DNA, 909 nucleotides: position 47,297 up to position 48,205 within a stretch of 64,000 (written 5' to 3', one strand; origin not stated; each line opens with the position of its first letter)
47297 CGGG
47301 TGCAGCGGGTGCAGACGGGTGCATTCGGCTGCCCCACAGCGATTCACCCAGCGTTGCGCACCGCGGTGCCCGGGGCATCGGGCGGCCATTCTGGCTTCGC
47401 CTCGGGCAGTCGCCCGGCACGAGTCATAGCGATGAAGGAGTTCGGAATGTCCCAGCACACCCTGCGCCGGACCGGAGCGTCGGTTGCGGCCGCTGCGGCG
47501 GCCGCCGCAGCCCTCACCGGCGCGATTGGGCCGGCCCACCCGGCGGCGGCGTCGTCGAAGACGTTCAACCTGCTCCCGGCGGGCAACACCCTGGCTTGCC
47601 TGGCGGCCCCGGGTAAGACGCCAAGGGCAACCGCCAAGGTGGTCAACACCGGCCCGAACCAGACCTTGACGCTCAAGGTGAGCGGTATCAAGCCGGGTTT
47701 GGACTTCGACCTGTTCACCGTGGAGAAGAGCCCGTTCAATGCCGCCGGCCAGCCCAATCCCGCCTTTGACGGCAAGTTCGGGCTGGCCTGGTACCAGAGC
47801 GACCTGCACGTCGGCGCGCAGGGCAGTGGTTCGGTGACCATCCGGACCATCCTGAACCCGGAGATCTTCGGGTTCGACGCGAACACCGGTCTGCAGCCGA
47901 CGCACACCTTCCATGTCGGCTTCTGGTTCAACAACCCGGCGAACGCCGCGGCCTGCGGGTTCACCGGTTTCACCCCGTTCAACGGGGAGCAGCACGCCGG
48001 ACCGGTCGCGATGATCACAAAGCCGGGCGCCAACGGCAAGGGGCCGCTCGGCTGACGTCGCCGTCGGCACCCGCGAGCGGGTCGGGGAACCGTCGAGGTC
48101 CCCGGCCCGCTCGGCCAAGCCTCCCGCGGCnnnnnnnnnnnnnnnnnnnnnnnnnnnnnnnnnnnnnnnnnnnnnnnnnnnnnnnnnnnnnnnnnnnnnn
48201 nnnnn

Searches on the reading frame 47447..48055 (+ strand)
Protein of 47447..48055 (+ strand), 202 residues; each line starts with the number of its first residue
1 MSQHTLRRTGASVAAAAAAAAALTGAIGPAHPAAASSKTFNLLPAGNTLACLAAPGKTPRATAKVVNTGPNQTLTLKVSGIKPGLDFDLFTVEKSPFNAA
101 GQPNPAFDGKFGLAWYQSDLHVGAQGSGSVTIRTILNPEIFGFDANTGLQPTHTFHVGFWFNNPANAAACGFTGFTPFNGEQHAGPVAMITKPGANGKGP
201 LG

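Call 67: search_protein_families(library=pfam, proteins=[window:47447-48052:+], max_evalue=1)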
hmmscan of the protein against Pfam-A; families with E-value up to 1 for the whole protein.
seq(202 aa): 1 family
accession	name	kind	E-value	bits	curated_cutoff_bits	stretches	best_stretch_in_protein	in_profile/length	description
PF23619.1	Ig_VWA7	-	0.16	12.7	27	0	53-79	12-38/104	VWA7 Ig-like domain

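Call 68: search_protein_families(library=ncbifam, proteins=[window:47447-48052:+], max_evalue=1)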
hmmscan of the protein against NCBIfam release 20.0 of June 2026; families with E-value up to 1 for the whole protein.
seq(202 aa): 0 families

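Call 71: find_homologous_proteins(query=window:47447-48055:+, max_evalue=0.001)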
Query window:47447-48055:+ (202 aa): 3101 proteins with E <= 0.001 among 3475 candidates; the best 120 are listed.
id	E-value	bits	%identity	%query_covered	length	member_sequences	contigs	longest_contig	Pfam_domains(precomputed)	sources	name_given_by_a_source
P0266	9.1e-122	423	95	100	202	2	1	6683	-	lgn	-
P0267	3.0e-114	398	89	100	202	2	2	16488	-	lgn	-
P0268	7.7e-102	358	88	86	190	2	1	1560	-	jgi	jgi:hypothetical protein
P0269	4.7e-91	322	82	78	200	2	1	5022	-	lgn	-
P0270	8.4e-65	237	59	100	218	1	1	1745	-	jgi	jgi:hypothetical protein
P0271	1.2e-64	236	65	83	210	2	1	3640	-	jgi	jgi:hypothetical protein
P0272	1.2e-63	233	58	96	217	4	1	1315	-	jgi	jgi:hypothetical protein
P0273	4.4e-63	231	64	83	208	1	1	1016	-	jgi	jgi:hypothetical protein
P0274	7.1e-63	230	60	85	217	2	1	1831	-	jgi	jgi:hypothetical protein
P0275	9.8e-63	230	60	85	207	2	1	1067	-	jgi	jgi:hypothetical protein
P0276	1.3e-62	229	61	85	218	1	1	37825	-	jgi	jgi:hypothetical protein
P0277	5.6e-62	227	60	82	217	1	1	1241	-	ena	-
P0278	2.9e-61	225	58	90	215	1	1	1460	-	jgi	jgi:hypothetical protein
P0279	4.4e-61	224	55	100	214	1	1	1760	-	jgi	jgi:hypothetical protein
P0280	5.0e-61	224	61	82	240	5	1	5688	-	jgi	jgi:hypothetical protein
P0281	1.2e-60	223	62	81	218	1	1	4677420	-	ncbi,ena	-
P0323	1.3e-55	207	59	83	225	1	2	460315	-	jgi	jgi:hypothetical protein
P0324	1.4e-55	207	54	87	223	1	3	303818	-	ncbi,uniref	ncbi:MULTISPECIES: hypothetical protein [Kitasatospora]|uniref:Secreted protein n=1 Tax=Kitasatospor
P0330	2.7e-55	206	58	83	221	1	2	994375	-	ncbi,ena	-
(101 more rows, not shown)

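Call 72: find_encoding_contigs(protein=P0324, flank=5000, max_places=1)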
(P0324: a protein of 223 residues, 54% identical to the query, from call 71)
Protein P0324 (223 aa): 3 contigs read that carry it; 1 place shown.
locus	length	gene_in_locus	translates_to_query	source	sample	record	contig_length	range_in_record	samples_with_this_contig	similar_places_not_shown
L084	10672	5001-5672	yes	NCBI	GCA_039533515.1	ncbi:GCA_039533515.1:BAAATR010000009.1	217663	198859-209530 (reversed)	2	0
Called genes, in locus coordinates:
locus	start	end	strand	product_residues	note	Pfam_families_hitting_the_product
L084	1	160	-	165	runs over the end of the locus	PF04008:Adenosine_kin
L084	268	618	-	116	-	-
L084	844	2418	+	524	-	PF16656:Pur_ac_phosph_N, PF00149:Metallophos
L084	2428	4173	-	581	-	PF13576:Pentapeptide_3 (faint)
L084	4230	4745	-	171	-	PF13302:Acetyltransf_3, PF00583:Acetyltransf_1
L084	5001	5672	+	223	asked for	-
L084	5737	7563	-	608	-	PF00149:Metallophos, PF02872:5_nucleotid_C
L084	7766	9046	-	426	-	PF13531:SBP_bac_11, PF13519:VWA_2 (weak)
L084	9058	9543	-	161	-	-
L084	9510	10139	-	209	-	-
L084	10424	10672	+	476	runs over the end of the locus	PF00224:PK, PF03328:HpcH_HpaI (faint), PF02887:PK_C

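Call 73: find_encoding_contigs(protein=P0281, flank=5000, max_places=1)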
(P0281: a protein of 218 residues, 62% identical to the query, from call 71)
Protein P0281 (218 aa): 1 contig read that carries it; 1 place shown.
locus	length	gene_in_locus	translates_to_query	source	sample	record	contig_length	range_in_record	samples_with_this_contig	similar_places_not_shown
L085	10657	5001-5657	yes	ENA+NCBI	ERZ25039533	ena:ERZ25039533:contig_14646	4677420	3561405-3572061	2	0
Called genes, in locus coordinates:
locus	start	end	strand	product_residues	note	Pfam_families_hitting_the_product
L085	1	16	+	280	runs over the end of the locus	-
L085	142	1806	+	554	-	PF06418:CTP_synth_N, PF00117:GATase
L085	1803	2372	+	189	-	PF00293:NUDIX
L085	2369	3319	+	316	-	PF02899:Phage_int_SAM_1, PF13495:Phage_int_SAM_4 (faint), PF00589:Phage_integrase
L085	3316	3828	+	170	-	-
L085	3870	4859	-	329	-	PF00579:tRNA-synt_1b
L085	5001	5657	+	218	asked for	-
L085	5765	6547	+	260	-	PF02616:SMC_ScpA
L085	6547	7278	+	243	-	PF04079:SMC_ScpB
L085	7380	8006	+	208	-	PF00849:PseudoU_synth_2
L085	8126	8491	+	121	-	PF07736:CM_1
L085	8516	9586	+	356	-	PF02153:PDH_N, PF20463:PDH_C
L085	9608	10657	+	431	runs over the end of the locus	PF00275:EPSP_synthase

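Call 74: find_encoding_contigs(protein=P0330, flank=5000, max_places=1)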
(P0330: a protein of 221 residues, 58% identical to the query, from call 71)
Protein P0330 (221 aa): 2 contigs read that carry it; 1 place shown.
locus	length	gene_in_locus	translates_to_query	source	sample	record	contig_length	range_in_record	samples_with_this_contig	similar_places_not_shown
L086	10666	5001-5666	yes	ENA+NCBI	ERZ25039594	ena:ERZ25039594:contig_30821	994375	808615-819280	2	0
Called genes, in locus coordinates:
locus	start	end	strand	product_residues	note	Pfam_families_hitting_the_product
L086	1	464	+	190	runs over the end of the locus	-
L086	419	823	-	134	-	PF02311:AraC_binding (weak), PF07883:Cupin_2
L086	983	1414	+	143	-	-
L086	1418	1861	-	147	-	PF00027:cNMP_binding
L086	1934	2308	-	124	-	PF11964:SpoIIAA-like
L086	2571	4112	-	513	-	PF06609:TRI12, PF00083:Sugar_tr, PF07690:MFS_1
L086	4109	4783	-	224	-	PF00440:TetR_N, PF21597:TetR_C_43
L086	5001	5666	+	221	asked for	-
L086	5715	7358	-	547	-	PF00496:SBP_bac_5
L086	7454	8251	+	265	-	PF00285:Citrate_synt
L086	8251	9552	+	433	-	PF00501:AMP-binding, PF14535:AMP-binding_C_2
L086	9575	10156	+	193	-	PF00903:Glyoxalase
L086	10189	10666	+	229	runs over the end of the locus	PF02798:GST_N, PF13409:GST_N_2 (weak), PF13417:GST_N_3 (weak), PF13410:GST_C_2 (weak)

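Call 75: find_encoding_contigs(protein=P0323, flank=5000, max_places=1)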
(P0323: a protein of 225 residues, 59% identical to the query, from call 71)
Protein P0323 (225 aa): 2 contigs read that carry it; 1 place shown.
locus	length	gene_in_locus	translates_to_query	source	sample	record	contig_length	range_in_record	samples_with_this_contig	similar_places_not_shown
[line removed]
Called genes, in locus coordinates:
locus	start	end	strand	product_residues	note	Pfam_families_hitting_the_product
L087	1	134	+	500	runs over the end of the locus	-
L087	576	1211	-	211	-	PF00929:RNase_T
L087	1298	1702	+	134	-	PF13484:Fer4_16 (faint), PF12838:Fer4_7 (weak), PF00037:Fer4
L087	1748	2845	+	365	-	PF00155:Aminotran_1_2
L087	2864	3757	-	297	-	PF00892:EamA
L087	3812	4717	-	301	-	PF04185:Phosphoesterase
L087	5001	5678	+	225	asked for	-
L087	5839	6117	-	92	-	-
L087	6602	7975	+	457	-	PF03007:WS_DGAT_cat, PF06974:WS_DGAT_C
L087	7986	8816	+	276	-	PF14805:THDPS_N_2, PF00132:Hexapep (faint), PF14602:Hexapep_2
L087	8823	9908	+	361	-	PF04389:Peptidase_M28 (weak), PF01546:Peptidase_M20, PF07687:M20_dimer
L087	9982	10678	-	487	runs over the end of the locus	PF00171:Aldedh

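Call 76: search_protein_families(library=padloc, proteins=[window:47447-48055:+], max_evalue=0.01)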
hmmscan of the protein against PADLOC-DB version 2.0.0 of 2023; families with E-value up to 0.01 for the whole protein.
window:47447-48055:+ (202 aa): 0 families
